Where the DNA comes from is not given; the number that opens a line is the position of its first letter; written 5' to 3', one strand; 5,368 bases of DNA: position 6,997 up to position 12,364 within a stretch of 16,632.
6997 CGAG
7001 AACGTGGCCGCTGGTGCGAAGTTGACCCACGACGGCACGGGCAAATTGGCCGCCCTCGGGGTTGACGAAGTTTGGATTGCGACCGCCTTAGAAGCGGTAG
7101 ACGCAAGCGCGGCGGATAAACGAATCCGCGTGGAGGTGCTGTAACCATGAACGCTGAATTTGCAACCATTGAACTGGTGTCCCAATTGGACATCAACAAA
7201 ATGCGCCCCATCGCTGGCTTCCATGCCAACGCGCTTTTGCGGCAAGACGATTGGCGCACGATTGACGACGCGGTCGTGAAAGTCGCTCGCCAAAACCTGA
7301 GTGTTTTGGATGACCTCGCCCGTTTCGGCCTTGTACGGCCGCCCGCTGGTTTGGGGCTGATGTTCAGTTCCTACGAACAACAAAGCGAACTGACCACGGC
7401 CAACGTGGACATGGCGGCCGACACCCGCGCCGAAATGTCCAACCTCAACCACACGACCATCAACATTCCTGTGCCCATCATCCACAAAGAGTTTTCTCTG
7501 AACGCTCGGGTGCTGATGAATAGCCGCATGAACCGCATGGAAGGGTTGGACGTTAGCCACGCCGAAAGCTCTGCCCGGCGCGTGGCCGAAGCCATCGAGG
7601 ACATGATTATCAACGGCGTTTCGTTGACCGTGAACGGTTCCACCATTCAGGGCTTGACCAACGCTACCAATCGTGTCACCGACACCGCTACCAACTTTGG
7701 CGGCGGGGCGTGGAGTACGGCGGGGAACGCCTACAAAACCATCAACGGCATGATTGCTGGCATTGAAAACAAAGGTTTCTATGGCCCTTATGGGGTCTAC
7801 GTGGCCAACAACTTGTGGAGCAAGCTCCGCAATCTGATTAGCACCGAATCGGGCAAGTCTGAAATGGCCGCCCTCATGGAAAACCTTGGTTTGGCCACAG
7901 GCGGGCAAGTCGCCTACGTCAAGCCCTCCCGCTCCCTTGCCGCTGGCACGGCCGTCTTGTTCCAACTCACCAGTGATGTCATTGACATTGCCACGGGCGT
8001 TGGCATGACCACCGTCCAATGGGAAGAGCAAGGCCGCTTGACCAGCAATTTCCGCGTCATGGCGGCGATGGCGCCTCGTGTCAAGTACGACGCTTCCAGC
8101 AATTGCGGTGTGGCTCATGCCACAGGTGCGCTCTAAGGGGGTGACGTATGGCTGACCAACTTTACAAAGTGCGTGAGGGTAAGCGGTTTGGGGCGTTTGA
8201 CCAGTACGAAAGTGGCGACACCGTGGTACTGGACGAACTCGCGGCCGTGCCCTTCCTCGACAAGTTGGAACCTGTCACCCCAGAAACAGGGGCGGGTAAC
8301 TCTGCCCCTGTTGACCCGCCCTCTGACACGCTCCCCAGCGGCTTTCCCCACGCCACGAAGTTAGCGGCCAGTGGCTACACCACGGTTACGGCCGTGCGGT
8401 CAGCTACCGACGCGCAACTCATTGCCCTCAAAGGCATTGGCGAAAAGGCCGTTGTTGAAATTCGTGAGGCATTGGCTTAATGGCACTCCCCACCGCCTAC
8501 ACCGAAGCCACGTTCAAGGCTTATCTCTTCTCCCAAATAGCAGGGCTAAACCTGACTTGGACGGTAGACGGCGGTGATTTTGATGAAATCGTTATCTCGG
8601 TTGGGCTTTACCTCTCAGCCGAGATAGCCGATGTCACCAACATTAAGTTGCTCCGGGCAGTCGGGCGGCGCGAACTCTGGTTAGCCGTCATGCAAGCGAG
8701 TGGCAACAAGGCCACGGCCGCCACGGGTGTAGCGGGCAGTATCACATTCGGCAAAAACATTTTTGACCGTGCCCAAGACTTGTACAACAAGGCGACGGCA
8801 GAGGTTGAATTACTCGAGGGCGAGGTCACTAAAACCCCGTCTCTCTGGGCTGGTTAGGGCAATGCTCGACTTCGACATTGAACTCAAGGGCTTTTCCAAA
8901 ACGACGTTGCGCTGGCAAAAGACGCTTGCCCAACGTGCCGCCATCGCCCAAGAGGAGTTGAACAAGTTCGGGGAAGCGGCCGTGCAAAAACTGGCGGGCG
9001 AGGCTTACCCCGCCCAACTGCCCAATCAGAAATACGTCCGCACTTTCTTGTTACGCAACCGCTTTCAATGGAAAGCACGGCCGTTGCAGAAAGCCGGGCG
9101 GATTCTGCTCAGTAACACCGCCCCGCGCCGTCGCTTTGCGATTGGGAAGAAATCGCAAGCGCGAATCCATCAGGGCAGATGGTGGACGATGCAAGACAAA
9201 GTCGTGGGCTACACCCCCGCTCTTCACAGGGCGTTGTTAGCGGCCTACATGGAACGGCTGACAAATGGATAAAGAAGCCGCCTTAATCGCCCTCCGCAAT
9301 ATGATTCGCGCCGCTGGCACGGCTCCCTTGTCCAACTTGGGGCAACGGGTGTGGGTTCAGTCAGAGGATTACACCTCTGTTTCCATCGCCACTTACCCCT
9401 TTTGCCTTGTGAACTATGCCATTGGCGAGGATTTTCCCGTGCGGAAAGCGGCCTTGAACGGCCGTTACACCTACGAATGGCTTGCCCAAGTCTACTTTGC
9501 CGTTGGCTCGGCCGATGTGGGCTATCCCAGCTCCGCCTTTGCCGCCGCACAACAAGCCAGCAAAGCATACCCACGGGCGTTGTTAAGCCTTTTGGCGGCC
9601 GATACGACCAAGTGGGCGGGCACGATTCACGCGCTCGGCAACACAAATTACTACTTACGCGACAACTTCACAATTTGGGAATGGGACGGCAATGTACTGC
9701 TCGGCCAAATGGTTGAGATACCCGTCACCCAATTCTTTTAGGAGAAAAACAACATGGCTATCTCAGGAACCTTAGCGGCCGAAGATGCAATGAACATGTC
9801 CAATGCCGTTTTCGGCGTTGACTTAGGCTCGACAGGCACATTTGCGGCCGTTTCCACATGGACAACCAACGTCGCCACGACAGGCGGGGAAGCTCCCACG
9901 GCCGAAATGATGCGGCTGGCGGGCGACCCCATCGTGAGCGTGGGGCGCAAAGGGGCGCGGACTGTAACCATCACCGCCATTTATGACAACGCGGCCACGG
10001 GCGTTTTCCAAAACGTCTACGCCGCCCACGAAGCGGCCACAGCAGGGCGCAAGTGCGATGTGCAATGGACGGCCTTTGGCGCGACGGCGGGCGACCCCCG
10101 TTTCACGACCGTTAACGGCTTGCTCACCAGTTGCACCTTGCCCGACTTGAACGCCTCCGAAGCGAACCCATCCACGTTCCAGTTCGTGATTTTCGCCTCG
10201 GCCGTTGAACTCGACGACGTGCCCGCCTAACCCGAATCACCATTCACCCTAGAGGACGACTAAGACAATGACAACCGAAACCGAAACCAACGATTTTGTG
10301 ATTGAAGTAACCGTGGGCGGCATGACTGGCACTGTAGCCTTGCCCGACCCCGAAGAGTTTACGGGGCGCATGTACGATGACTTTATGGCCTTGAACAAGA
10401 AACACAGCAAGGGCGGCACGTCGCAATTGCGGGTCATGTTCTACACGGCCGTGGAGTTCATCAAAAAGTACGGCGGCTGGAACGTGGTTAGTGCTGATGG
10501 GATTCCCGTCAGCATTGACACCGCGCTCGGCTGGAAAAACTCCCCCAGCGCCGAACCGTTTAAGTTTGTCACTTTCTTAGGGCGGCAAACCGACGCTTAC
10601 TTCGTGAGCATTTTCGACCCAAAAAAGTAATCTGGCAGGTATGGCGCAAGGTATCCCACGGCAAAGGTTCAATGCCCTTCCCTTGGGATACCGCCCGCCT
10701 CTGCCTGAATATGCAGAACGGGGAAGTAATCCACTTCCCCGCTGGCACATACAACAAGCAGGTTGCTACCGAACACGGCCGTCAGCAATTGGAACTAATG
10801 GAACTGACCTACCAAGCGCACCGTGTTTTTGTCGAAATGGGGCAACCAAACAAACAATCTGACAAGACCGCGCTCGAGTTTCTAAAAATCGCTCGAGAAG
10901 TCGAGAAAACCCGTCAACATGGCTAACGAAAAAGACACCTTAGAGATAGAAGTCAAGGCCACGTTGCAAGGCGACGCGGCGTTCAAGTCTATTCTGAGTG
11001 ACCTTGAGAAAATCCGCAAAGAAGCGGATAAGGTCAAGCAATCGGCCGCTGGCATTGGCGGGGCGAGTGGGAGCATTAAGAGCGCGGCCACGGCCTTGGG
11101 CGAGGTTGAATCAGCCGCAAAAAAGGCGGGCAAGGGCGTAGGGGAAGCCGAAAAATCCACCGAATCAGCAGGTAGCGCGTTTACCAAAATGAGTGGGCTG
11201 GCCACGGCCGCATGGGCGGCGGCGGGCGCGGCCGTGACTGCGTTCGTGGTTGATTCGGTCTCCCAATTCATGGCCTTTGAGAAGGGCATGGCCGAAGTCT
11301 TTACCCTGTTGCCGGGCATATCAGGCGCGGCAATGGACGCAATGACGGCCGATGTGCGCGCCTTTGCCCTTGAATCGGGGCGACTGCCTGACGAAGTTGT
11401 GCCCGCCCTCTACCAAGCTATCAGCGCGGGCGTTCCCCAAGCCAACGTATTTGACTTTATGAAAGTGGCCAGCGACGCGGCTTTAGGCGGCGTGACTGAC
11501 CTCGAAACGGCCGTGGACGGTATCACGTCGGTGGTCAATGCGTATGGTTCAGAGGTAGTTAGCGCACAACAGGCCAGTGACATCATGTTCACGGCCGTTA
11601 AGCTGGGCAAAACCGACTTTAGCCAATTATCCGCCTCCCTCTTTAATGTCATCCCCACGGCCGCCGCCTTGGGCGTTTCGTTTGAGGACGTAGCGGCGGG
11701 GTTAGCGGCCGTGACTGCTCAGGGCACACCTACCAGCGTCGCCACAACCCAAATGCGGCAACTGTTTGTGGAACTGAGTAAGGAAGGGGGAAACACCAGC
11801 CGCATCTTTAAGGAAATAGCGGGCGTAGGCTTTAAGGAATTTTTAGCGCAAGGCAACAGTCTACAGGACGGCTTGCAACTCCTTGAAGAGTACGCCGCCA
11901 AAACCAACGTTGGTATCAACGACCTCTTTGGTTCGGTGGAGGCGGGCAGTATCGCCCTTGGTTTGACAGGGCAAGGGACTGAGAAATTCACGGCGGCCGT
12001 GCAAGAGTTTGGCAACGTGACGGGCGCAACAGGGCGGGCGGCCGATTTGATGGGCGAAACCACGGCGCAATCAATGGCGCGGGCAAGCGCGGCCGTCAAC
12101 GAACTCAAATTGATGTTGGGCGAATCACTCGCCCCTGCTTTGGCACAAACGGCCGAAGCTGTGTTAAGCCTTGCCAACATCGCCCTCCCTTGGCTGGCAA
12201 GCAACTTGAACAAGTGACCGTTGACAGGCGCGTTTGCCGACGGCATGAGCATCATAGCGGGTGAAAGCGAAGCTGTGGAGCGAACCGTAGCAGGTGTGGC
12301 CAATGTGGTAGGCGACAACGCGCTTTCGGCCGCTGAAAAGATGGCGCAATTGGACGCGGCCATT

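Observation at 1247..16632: Every large gene is broken, always by a +1 frame change at a short homopolymer: a systematic insertion artifact or a recently inactivated prophage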

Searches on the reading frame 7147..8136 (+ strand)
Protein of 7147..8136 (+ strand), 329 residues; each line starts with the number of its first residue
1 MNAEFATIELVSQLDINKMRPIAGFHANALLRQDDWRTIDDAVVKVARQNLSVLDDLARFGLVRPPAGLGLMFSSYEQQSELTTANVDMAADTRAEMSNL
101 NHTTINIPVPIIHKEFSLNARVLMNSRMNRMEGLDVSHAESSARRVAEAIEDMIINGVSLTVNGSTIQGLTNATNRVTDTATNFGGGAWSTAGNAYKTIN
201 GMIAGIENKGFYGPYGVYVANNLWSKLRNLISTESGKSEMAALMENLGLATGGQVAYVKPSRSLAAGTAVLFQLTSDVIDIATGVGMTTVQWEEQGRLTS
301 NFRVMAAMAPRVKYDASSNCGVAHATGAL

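Call 7: search_protein_families(library=pfam, proteins=[window:7147-8136:+], max_evalue=0.01)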
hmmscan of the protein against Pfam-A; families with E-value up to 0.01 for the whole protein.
window:7147-8136:+ (329 aa): 2 families
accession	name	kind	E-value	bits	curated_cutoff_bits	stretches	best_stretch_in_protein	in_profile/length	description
PF19774.5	DUF6260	-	1.1e-20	74.3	26.6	1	29-324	4-300/301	Family of unknown function (DUF6260)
PF04454.18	Linocin_M18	-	1e-12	48.3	24.3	1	29-240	9-193/253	Encapsulating protein for peroxidase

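Call 8: search_protein_families(library=phrogs, proteins=[window:7147-8136:+], max_evalue=0.001)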
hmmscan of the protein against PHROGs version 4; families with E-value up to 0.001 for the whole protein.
window:7147-8136:+ (329 aa): 1 family
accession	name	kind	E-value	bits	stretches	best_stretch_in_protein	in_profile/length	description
phrog_771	-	head and packaging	7.5e-24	85.6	1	18-326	44-352/354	virion structural protein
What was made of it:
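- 7147..8136 (+): Major capsid protein (HK97-like), intact. NCBI names it 'encapsulin'. DUF6260 and Linocin_M18, PHROG 771 (calls 7, 8).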

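Call 11: find_encoding_contigs(protein=window:7147-8136:+, flank=10000, max_places=6)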
Protein window:7147-8136:+ (329 aa): no gene with exactly this product is on record in the collection.

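Call 12: find_related_loci(query=window:7147-8136:+, collection=genome_contigs, flank=10000)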
Query window:7147-8136:+ (329 aa) in genome_contigs; peptide patterns used: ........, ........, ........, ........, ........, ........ (x = any residue, [..] = any of these).
60 stretches matched a pattern, but none encodes a relative of the query by tblastn (E <= 1e-3).

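Call 13: find_related_loci(query=window:7147-8136:+, collection=viral_contigs, flank=10000)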
Query window:7147-8136:+ (329 aa) in viral_contigs; peptide patterns used: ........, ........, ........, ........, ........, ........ (x = any residue, [..] = any of these).
No stretch of DNA in the collection matches any of the patterns.
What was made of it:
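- Tried and rejected: Scans with the MCP against GTDB genomes and IMG/VR found no relatives (calls 12, 13).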

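Call 40: list_cluster_members(proteins=[P0241, window:7147-8136:+, window:10919-12217:+])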
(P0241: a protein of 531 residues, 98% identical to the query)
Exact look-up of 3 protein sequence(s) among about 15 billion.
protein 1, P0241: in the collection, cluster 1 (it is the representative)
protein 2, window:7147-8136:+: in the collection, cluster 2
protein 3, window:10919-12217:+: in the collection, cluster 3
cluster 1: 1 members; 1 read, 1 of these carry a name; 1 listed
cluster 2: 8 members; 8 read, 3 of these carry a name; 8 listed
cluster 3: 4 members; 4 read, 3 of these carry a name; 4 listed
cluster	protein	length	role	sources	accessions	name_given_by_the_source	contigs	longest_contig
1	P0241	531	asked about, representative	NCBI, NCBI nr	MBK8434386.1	MAG: hypothetical protein IPL28_25215 [Chloroflexi bacterium] | hypothetical protein [Chloroflexota bacterium]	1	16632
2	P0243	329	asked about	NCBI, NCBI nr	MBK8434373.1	MAG: encapsulin [Chloroflexi bacterium] | encapsulin [Chloroflexota bacterium]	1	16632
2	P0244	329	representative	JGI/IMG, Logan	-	uncharacterized linocin/CFP29 family protein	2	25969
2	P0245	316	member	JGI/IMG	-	uncharacterized linocin/CFP29 family protein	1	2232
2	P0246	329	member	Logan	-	-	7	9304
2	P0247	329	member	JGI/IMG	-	-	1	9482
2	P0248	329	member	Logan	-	-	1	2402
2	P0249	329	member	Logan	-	-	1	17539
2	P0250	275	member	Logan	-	-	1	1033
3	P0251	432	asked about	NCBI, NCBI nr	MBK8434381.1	MAG: phage tail tape measure protein [Chloroflexi bacterium] | phage tail tape measure protein [Chloroflexota bacterium]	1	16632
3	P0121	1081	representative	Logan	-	-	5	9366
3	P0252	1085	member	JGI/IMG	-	TP901 family phage tail tape measure protein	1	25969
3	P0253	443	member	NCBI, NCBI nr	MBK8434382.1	MAG: hypothetical protein IPL28_25195 [Chloroflexi bacterium] | hypothetical protein [Chloroflexota bacterium]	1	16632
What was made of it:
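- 7147..8136 (+): MBK8434373.1 (call 40).
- The contig was binned with a bacterial MAG (call 40).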

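Call 41: find_encoding_contigs(protein=P0252, flank=10000, max_places=4)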
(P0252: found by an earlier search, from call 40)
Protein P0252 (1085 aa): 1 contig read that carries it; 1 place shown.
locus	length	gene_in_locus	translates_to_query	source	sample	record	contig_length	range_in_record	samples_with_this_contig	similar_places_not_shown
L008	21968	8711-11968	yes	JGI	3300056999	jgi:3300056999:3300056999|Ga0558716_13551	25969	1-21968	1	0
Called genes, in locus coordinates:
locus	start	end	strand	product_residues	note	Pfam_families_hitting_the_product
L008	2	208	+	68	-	?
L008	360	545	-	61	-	-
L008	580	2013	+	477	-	PF06381:Phage_portal_3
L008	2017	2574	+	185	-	-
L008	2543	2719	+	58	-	-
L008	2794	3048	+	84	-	-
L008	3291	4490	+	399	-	-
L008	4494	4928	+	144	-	-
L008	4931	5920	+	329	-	PF04454:Linocin_M18, PF19774:DUF6260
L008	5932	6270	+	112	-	-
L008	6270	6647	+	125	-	-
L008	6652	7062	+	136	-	-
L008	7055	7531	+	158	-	-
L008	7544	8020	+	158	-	-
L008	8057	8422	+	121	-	-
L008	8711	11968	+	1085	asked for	PF10145:PhageMin_Tail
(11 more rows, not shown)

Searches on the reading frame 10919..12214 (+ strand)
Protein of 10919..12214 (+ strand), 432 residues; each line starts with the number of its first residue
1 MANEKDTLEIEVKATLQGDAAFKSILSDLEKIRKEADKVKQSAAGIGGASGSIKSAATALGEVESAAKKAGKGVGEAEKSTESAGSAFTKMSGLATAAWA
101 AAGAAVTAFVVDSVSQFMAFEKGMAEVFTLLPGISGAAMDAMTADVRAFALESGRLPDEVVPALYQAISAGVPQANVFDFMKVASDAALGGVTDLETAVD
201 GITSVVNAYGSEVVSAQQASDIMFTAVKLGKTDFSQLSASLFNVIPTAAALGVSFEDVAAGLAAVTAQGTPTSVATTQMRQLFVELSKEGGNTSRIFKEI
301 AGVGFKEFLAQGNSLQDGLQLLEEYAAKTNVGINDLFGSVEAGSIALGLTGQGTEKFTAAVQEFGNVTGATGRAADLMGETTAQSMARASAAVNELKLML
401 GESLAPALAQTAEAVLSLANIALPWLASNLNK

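Call 68: search_protein_families(library=phrogs, proteins=[window:10919-12214:+], max_evalue=0.001)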
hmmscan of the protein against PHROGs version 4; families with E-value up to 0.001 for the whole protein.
window:10919-12214:+ (432 aa): 19 families
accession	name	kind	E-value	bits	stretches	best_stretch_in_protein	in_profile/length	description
phrog_991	-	tail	9.9e-59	200.1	1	40-427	209-605/1966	tail length tape measure protein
phrog_1533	-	tail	6.8e-47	160.8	1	14-420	165-564/1688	tail length tape measure protein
phrog_23013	-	tail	1.5e-43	149.7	1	60-419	79-435/1379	tail length tape measure protein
phrog_1272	-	tail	8.8e-39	134.1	1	28-416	183-566/1606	tail length tape measure protein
phrog_28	-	tail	4.5e-31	109.3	1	30-429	161-598/1228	tail length tape measure protein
phrog_28775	-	tail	7.2e-29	101.4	1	95-411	35-351/1303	tail length tape measure protein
phrog_4704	-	tail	3.6e-27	96.3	1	27-415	136-518/625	tail length tape measure protein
phrog_36688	-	tail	3e-21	75.7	1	48-336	16-290/1600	tail length tape measure protein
phrog_5218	-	unknown function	1.2e-17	64.4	1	30-415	145-565/1599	-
phrog_167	-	tail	3.9e-14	52.4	1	30-418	204-550/1555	tail length tape measure protein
phrog_14441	-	tail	1e-12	49.3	1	75-280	36-240/241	tail length tape measure protein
phrog_1293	-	tail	2.1e-10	40.1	1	35-414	103-495/1424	tail length tape measure protein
phrog_9696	-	tail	1.4e-08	34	1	55-415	19-366/1415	tail length tape measure protein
phrog_58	-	tail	1.3e-07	31.4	1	2-290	171-467/1544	tail length tape measure protein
phrog_5493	-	tail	3.4e-07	30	1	182-288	135-240/1102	tail length tape measure protein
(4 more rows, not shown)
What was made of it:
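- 10919..14160 (+): Tape measure protein, about 1079 aa if repaired. It is cut into four pieces by an in-frame TGA and two +1 shifts. PHROG 991 and others (call 68).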
